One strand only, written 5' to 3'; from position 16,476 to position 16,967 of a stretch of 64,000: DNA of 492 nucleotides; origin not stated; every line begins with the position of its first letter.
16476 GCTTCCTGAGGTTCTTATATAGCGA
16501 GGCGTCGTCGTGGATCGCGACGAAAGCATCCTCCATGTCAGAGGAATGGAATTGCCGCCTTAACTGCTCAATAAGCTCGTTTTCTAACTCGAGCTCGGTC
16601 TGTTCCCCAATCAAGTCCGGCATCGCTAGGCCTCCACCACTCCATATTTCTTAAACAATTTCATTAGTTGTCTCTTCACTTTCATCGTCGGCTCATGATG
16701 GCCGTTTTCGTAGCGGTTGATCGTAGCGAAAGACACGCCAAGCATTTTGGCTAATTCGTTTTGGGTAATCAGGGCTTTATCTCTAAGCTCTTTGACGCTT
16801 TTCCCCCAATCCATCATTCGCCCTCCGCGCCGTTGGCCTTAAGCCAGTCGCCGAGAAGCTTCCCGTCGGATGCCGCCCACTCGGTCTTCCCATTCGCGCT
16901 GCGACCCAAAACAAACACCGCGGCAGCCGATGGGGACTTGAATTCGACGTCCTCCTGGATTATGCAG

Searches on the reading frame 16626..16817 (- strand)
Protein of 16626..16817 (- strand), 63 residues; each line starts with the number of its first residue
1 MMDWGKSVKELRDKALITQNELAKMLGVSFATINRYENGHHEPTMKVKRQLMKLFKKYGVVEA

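Call 38: search_protein_families(library=ncbifam, proteins=[window:16626-16817:-])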
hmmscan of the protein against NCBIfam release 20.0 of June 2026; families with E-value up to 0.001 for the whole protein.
window:16626-16817:- (63 aa): 17 families
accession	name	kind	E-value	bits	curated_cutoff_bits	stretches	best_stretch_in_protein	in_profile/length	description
NF041951.1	phage_RstR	subfamily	1.7e-10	41.1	80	1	2-55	1-54/108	RstR family transcriptional repressor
TIGR03830.1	CxxCG_CxxCG_HTH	subfamily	4.5e-10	39.4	61.8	1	5-57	67-118/127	type II TA system antitoxin MqsA family protein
TIGR00270.2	TIGR00270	equivalog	4.8e-08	33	110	1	3-55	75-127/159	multiprotein bridging factor aMBF1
TIGR03070.1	couple_hipB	subfamily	8.6e-08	32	71.65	1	5-48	4-47/58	type II toxin-antitoxin system Y4mF family antitoxin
NF052239.1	antitox_spr1629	equivalog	1.6e-07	30.8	335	1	4-56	3-55/377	spr1629 family repressor/antitoxin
NF003162.0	PRK04140.1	equivalog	2e-07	30.3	263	1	5-57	128-180/317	transcriptional regulator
NF041575.1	antitoxPezA_Strep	equivalog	8.4e-07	29.1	290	1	5-42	3-40/158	type II toxin-antitoxin system antitoxin PezA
NF007271.0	PRK09726.1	equivalog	4.4e-06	26.6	79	1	7-46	16-55/88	type II toxin-antitoxin system antitoxin HipB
NF007257.0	PRK09706.1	subfamily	5.2e-06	26.3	101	1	5-53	7-55/135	transcriptional repressor DicA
NF058600.1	TransRegSco1979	equivalog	5.5e-06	25.6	350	1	5-62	10-64/280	Sco1979 family transcriptional regulator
NF006328.0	PRK08558.1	equivalog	7e-06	25.8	184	1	14-59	21-66/238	adenine phosphoribosyltransferase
NF041265.1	NadS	equivalog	8.1e-06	26.1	60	1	7-47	34-74/94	NadS family protein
NF040522.1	VC1465_fam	subfamily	1.7e-05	24.8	70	1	9-54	2-46/111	VC1465 family Xer recombination activation factor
NF047542.1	telomere_Tap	equivalog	3.2e-05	22.9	600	1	9-57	23-71/695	telomere-associated protein Tap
NF007481.0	PRK10072.1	equivalog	3.6e-05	24.2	110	1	8-56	38-85/96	HTH-type transcriptional regulator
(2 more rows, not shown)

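Call 48: search_protein_families(library=padloc, proteins=[window:16626-16817:-])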
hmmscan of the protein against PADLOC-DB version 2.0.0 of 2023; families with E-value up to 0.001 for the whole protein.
window:16626-16817:- (63 aa): 15 families
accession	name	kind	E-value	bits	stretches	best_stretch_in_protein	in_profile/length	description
PDLC03945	RmrA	-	1.1e-07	29.4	1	4-56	3-55/394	-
PDLC02926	HTH_VI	-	2.6e-07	28.8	1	5-50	3-48/92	-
PDLC03952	RmrA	-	1.3e-06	25.6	1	8-54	27-73/395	-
PDLC03947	RmrA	-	1.6e-06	25.3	1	7-55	15-63/383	-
PDLC03951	RmrA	-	2.8e-06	24.6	1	7-56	12-61/400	-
PDLC04133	mad1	-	6.4e-06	24.4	1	12-39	1-28/60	mads_1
PDLC03949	RmrA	-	1.6e-05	22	1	12-53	11-52/363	-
PDLC03948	RmrA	-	2.6e-05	21.3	1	8-53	13-58/397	-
PDLC03944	RmrA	-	4.2e-05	20.8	1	6-55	9-58/384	-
PDLC03954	RmrA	-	5.2e-05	20.3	1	5-56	12-63/380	-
PDLC04142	capH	-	6.6e-05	21.9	1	3-56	6-59/103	capH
PDLC03946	RmrA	-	9.9e-05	19.2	1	9-53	8-52/357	-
PDLC03956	RmrA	-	0.0001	19.5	1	14-53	20-59/399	-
PDLC03669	Control_protein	-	0.0002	19.6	1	12-59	18-65/96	control protein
PDLC03955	RmrA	-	0.00034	18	1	14-52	31-69/371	-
